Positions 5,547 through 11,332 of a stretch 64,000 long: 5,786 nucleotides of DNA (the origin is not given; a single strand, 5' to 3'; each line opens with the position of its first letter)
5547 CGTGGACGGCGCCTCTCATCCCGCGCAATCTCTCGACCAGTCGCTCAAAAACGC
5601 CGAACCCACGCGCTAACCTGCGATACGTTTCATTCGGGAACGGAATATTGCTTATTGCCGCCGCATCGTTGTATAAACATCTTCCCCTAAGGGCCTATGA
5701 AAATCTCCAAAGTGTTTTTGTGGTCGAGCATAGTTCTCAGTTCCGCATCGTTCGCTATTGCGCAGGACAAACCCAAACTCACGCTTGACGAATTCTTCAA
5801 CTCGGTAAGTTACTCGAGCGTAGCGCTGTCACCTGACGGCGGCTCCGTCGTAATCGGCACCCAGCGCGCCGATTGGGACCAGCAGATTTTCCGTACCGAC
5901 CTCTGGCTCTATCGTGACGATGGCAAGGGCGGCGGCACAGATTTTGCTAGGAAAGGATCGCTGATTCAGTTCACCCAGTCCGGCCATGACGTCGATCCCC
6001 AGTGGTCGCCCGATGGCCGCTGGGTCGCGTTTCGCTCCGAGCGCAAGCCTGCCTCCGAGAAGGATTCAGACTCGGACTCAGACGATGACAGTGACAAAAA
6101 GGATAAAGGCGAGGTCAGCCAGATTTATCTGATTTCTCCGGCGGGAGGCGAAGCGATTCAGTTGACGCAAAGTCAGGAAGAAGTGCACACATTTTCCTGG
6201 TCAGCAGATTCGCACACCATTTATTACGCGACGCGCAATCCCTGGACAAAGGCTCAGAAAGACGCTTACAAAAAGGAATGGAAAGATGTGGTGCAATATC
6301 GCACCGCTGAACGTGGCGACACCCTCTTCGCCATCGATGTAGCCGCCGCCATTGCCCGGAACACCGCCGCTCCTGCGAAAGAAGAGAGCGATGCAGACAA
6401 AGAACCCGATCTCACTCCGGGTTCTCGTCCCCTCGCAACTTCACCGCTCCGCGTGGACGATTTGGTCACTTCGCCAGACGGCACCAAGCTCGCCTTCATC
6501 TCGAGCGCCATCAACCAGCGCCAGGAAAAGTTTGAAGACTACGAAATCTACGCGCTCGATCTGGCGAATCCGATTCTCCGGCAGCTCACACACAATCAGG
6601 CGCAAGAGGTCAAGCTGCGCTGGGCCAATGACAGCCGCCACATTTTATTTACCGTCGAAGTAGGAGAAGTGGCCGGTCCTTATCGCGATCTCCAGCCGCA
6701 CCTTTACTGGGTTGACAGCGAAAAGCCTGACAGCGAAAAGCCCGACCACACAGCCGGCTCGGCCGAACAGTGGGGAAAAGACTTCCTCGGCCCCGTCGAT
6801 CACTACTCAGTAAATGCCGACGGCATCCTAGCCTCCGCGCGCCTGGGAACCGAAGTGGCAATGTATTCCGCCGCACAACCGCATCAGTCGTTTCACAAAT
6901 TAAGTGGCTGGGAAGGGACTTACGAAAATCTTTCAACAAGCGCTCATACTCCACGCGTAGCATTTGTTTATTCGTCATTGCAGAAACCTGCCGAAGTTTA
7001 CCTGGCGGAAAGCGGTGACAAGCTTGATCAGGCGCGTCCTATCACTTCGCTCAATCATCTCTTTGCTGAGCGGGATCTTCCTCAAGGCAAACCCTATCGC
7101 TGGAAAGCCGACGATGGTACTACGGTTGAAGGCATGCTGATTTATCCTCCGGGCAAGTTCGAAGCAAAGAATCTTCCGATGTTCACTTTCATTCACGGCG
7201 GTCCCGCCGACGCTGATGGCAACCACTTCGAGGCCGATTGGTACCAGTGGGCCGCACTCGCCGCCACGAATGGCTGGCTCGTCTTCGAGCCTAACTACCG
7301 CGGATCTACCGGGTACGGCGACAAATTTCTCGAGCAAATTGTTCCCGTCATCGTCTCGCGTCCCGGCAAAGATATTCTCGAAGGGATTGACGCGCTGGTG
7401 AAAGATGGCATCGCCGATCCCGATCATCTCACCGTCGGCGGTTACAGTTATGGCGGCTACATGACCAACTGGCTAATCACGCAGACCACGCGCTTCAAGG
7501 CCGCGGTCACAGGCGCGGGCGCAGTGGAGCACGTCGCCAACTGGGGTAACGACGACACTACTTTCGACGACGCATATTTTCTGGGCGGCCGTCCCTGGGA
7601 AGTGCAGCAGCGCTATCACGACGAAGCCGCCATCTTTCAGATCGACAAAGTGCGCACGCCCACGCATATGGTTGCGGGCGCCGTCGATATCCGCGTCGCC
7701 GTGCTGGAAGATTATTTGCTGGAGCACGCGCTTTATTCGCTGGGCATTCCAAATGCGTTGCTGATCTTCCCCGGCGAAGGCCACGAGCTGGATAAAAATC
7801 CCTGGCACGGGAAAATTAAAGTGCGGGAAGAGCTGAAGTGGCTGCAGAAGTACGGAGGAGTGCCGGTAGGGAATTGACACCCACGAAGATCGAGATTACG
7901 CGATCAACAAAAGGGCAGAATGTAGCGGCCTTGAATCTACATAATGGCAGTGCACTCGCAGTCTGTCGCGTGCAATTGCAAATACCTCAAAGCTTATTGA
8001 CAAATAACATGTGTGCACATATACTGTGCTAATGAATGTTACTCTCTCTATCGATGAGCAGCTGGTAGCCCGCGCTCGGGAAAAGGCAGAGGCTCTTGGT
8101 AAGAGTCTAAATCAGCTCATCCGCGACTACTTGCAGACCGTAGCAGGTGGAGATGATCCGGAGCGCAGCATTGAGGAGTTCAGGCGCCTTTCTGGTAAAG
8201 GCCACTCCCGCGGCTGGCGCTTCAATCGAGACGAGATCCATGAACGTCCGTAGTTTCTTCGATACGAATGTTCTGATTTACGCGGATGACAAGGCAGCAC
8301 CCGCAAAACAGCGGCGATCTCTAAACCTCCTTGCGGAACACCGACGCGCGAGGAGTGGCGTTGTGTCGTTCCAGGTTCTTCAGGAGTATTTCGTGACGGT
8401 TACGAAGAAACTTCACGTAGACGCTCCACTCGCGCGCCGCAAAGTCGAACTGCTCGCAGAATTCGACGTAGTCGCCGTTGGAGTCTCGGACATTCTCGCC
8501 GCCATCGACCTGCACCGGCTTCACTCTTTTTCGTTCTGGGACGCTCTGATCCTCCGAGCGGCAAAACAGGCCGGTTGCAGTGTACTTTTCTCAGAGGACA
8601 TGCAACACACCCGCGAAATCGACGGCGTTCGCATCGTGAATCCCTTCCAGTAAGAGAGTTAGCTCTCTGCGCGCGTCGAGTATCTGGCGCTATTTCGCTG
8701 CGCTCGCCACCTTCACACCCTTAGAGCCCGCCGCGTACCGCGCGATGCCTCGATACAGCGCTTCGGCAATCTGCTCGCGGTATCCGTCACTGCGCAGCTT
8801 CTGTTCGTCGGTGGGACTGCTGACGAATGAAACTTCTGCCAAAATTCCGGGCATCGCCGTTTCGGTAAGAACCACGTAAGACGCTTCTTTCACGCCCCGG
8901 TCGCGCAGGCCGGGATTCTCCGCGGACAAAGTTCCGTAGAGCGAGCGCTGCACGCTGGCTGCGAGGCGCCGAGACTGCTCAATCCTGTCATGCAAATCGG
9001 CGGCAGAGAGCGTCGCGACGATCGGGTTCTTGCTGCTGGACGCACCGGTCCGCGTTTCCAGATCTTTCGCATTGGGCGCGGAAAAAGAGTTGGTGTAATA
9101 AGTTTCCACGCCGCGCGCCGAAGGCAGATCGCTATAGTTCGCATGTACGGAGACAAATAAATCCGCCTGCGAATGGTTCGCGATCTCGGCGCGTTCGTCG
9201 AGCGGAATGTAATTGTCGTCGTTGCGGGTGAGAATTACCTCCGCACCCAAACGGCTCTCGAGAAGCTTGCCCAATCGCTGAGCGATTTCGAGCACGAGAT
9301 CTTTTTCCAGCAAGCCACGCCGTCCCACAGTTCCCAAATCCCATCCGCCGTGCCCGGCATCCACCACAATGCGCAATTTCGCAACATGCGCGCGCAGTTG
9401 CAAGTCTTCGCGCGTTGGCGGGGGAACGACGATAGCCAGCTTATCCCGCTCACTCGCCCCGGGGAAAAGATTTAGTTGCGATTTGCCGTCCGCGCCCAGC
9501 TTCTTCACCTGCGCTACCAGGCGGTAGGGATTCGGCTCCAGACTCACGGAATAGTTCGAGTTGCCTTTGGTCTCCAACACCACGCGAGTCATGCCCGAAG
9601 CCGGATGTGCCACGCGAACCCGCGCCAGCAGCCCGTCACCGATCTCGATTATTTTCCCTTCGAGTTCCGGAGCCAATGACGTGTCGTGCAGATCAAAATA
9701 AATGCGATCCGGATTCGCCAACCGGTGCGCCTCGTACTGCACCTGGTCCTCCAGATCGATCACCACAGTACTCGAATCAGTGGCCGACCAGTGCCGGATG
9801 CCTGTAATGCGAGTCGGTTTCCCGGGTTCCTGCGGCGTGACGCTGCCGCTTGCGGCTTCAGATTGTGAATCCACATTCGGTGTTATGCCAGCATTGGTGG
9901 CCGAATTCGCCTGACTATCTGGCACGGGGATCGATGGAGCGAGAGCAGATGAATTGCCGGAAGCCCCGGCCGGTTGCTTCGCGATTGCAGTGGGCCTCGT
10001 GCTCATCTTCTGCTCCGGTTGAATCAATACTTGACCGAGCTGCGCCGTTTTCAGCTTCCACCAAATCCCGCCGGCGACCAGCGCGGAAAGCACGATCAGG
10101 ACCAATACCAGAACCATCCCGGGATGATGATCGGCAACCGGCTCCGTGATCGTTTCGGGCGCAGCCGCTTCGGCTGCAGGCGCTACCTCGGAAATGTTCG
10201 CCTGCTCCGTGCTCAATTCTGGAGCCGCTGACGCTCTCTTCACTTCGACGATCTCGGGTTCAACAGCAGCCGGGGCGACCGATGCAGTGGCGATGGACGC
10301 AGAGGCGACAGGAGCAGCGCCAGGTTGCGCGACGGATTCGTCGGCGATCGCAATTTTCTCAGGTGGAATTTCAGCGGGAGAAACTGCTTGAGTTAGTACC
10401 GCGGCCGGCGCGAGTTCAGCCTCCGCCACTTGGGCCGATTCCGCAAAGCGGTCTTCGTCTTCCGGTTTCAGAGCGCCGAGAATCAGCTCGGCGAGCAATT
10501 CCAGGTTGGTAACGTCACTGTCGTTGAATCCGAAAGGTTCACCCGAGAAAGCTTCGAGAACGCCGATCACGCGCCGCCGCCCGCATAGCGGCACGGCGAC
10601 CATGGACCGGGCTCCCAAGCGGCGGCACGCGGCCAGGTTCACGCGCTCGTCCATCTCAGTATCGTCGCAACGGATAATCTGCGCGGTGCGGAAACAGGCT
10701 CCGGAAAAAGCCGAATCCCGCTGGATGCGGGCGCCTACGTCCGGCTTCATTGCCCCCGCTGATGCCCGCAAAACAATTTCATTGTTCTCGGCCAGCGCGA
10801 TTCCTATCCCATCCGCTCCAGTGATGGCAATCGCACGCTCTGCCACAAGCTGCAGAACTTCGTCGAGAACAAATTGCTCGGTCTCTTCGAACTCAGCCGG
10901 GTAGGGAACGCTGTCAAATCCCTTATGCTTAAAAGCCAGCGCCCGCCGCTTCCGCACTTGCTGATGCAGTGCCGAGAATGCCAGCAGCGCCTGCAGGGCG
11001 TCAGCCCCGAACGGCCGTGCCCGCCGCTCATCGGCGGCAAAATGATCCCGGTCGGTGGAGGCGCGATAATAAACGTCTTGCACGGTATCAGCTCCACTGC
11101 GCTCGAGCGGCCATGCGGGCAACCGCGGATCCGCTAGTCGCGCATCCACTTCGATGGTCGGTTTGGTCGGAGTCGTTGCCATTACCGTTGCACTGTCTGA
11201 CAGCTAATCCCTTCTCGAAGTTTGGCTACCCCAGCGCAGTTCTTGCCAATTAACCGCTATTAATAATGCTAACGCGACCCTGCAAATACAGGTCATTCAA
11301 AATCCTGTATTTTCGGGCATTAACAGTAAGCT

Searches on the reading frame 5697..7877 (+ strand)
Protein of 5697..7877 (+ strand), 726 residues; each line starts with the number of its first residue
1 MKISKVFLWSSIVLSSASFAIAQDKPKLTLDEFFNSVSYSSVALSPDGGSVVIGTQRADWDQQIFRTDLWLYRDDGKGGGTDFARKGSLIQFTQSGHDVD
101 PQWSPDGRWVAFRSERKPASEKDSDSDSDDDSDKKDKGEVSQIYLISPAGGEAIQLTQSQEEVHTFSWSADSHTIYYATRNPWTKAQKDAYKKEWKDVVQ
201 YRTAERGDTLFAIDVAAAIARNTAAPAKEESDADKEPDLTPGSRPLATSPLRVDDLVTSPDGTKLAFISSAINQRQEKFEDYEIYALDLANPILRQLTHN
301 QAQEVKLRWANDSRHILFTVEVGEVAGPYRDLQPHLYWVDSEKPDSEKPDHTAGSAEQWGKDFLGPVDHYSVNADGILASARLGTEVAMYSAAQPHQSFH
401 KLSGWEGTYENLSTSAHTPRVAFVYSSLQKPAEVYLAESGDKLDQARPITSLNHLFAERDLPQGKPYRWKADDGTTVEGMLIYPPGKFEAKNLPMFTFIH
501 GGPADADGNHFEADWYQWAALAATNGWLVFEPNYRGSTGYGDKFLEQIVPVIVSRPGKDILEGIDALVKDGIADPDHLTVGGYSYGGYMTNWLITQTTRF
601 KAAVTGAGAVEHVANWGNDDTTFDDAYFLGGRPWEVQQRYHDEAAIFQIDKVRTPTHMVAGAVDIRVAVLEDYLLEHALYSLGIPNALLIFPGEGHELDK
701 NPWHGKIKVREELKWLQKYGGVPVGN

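Call 65: search_protein_families(library=pfam, proteins=[window:5697-7877:+], max_evalue=0.00001)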
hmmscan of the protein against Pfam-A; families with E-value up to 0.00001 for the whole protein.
window:5697-7877:+ (726 aa): 2 families
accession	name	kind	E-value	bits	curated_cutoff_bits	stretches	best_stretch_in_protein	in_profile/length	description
PF00326.27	Peptidase_S9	-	8.2e-36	123.9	22.6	1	520-719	8-209/213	Prolyl oligopeptidase family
PF07676.18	PD40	-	6.1e-14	52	20.9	0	94-117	7-30/38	WD40-like Beta Propeller Repeat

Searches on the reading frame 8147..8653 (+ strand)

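Call 65: search_protein_families(library=pfam, proteins=[window:8147-8653:+], max_evalue=0.00001)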
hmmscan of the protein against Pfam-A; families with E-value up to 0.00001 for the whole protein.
window:8147-8653:+ (168 aa): 1 family
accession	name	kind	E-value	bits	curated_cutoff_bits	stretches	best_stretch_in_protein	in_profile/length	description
PF01850.27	PIN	-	3.7e-09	37.7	23.6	1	37-152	2-112/120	PIN domain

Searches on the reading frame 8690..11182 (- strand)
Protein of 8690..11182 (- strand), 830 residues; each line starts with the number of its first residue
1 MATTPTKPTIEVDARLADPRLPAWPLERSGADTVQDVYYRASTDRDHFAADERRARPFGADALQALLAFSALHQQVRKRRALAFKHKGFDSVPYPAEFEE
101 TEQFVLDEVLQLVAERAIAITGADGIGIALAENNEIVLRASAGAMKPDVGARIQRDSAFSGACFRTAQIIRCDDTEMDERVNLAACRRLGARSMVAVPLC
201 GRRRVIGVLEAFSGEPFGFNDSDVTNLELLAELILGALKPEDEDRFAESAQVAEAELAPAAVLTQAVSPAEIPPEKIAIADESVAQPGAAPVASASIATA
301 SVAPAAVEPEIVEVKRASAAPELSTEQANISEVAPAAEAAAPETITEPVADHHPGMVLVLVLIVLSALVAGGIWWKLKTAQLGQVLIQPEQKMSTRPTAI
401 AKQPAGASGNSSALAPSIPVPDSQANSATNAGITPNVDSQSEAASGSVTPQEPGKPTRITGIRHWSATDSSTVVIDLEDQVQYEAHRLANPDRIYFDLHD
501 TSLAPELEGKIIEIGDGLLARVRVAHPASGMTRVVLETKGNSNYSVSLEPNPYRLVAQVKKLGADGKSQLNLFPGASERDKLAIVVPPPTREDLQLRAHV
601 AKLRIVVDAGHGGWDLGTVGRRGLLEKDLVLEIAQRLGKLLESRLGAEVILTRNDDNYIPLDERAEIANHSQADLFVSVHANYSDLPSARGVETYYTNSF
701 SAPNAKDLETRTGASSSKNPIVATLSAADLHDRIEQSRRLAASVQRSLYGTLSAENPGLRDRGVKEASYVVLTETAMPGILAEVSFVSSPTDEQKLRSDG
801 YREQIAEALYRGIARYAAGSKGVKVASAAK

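Call 65: search_protein_families(library=pfam, proteins=[window:8690-11182:-], max_evalue=0.00001)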
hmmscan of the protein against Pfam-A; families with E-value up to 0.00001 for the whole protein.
window:8690-11182:- (830 aa): 5 families
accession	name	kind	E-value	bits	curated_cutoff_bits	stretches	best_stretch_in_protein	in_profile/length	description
PF01520.23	Amidase_3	-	1.8e-50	171.8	27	1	605-814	1-173/174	N-acetylmuramoyl-L-alanine amidase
PF13185.12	GAF_2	-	2.9e-15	57.1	28.6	1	106-237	4-134/136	GAF domain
PF11741.13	AMIN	-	2.9e-12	47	20.5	1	462-555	2-99/101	AMIN domain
PF01590.32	GAF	-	5e-12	46.9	22.4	1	106-234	2-129/133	GAF domain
PF13492.12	GAF_3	-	1.2e-10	42.4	27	1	106-237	2-126/129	GAF domain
